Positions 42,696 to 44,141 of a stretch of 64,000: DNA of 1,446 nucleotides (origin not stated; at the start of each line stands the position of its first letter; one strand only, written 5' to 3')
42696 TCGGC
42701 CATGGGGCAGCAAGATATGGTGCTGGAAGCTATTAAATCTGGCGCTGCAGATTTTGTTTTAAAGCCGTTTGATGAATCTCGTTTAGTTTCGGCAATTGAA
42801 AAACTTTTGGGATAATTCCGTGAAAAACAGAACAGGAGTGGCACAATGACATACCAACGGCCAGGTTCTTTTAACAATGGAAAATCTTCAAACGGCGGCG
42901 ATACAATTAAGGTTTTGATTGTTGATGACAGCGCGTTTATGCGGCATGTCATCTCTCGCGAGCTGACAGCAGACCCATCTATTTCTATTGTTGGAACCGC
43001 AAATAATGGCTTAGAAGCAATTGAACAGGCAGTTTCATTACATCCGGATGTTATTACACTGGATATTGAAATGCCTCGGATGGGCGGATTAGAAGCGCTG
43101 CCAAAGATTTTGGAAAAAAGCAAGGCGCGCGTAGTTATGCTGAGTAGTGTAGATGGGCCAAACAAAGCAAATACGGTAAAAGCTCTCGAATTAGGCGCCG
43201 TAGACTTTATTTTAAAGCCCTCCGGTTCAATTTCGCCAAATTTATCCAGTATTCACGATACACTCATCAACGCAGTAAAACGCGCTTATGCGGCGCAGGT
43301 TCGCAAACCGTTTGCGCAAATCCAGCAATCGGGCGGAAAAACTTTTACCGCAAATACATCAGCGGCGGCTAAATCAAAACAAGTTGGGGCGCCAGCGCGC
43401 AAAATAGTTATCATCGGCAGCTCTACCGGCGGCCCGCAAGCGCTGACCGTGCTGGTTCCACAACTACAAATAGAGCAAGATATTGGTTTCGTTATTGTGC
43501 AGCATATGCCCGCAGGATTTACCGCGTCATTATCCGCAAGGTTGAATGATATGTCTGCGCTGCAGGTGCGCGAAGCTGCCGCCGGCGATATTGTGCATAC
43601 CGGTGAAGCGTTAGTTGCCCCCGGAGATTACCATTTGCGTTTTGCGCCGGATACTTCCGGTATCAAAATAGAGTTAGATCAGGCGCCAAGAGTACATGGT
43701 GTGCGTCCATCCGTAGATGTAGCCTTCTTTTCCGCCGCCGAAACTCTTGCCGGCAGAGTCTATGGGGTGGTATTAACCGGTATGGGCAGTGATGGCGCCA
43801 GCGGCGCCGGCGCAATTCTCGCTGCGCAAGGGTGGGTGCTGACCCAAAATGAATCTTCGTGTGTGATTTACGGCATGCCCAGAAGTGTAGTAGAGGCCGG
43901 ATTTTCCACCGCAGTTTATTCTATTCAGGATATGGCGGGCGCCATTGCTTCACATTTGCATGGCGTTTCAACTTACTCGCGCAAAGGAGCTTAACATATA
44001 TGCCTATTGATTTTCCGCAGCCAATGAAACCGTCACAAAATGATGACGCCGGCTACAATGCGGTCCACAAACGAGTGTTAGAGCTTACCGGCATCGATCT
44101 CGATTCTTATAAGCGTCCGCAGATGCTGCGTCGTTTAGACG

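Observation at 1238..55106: Mosaic family of hairpin-rich interspersed repeats occupies at least nine intergenic regions, with no transposase in sight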

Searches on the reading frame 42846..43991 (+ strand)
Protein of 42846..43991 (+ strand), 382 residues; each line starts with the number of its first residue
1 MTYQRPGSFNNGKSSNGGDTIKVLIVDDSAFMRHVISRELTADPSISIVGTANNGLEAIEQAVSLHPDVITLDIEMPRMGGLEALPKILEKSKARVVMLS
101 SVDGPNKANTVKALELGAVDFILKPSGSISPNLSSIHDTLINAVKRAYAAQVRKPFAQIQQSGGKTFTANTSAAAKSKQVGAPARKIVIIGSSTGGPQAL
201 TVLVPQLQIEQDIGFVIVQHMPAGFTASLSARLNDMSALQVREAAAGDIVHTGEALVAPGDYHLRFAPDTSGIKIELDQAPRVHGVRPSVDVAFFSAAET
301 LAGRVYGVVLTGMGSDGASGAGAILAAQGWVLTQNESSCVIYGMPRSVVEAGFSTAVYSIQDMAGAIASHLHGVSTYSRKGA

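Call 60: find_homologous_proteins(query=window:42846-43991:+, max_evalue=1e-40)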
Query window:42846-43991:+ (382 aa): 7940 proteins with E <= 1e-40 among 8000 candidates; the best 120 are listed.
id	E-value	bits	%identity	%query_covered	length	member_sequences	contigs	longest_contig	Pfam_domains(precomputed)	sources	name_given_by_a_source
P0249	2.2e-241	818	100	100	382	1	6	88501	PF01339.23,PF00072.31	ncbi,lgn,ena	-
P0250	1.5e-215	733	91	100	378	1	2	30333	PF01339.23,PF00072.31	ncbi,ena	-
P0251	1.1e-132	461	60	100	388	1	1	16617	PF01339.23,PF00072.31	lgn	-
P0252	1.4e-131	457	58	99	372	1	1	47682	PF01339.23,PF00072.31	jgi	jgi:two-component system, chemotaxis family, protein-glutamate methylesterase/glutaminase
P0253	1.8e-129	450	62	94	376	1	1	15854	PF01339.23,PF00072.31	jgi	jgi:two-component system chemotaxis response regulator CheB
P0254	2.9e-127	443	58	99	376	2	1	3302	PF01339.23,PF00072.31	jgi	jgi:two-component system chemotaxis response regulator CheB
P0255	3.3e-127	443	61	93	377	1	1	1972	PF01339.23,PF00072.31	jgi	jgi:two-component system chemotaxis response regulator CheB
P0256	6.9e-126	438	60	94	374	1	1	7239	PF01339.23,PF00072.31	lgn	-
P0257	1.9e-125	437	63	92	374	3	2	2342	PF01339.23,PF00072.31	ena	-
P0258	2.6e-125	436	61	92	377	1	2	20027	PF01339.23,PF00072.31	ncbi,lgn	-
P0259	1.7e-124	434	60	92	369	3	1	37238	PF01339.23,PF00072.31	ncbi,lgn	-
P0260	2.3e-124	433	58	98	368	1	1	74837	PF01339.23,PF00072.31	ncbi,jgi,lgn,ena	jgi:two-component system chemotaxis response regulator CheB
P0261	2.7e-124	433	59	95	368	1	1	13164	PF01339.23,PF00072.31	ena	-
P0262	7.4e-123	428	59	94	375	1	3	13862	PF01339.23,PF00072.31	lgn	-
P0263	1.1e-122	428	58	95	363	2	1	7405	PF01339.23,PF00072.31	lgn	-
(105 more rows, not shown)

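Call 61: find_encoding_contigs(protein=P0250, flank=10000, max_places=3)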
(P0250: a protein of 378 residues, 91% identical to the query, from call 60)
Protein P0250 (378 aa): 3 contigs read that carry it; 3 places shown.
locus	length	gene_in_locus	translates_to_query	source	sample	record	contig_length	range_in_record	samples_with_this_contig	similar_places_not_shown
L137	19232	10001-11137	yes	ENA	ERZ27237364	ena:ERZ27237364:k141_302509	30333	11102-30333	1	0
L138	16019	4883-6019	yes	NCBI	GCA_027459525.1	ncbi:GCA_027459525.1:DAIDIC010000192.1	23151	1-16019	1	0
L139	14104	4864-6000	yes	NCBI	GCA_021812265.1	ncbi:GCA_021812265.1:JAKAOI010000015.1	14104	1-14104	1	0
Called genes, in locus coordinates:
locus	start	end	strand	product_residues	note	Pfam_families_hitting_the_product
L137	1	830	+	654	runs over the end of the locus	PF00515:TPR_1 (faint), PF07719:TPR_2 (faint), PF12895:ANAPC3 (faint), PF13181:TPR_8 (faint), PF13371:TPR_9 (faint), PF13428:TPR_14 (faint), PF13432:TPR_16 (faint), PF14559:TPR_19 (weak), +2 more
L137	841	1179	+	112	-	PF03259:Robl_LC7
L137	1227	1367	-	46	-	-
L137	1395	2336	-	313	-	PF01933:CofD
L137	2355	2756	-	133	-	PF01243:PNPOx_N, PF12900:Pyridox_ox_2 (weak)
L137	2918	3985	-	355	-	PF04471:Mrr_cat, PF22722:NA-iREase1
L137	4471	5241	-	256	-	PF04893:Yip1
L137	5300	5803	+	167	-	PF01584:CheW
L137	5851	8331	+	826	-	PF01627:Hpt, PF07194:P2, PF02895:H-kinase_dim, PF02518:HATPase_c, PF01584:CheW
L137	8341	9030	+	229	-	PF04509:CheC (weak)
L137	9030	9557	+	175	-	PF03975:CheD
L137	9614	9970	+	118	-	PF00072:Response_reg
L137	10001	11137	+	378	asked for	PF00072:Response_reg, PF01339:CheB_methylest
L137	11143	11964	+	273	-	PF08242:Methyltransf_12 (faint), PF03705:CheR_N (weak), PF08241:Methyltransf_11 (faint), PF13649:Methyltransf_25 (faint), PF01739:CheR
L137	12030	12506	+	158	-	PF13690:CheX, PF04509:CheC (weak)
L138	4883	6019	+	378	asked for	PF00072:Response_reg, PF01339:CheB_methylest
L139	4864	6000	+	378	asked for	PF00072:Response_reg, PF01339:CheB_methylest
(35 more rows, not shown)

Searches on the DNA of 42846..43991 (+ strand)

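Call 64: search_with_rna_model(model_id=R1, sources=[L137, L138, L139], max_evalue=1, filters=off)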
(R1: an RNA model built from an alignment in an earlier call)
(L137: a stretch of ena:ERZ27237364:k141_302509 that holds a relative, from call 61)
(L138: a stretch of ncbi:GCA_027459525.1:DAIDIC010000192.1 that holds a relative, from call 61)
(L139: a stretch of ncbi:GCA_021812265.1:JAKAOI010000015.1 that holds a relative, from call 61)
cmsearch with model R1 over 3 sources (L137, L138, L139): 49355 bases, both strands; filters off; matches with E-value up to 1: 7.
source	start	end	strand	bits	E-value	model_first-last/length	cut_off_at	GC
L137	14489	14547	+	33.9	1.1e-06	1-56/56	no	0.63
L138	9371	9429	+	33.9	1.1e-06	1-56/56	no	0.63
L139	9352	9410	+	33.9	1.1e-06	1-56/56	no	0.63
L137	1303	1360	-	27.7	3.3e-05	1-56/56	no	0.52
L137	14525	14576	-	10.8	0.37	1-56/56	no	0.56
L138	9407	9458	-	10.8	0.37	1-56/56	no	0.56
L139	9388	9439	-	10.8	0.37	1-56/56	no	0.56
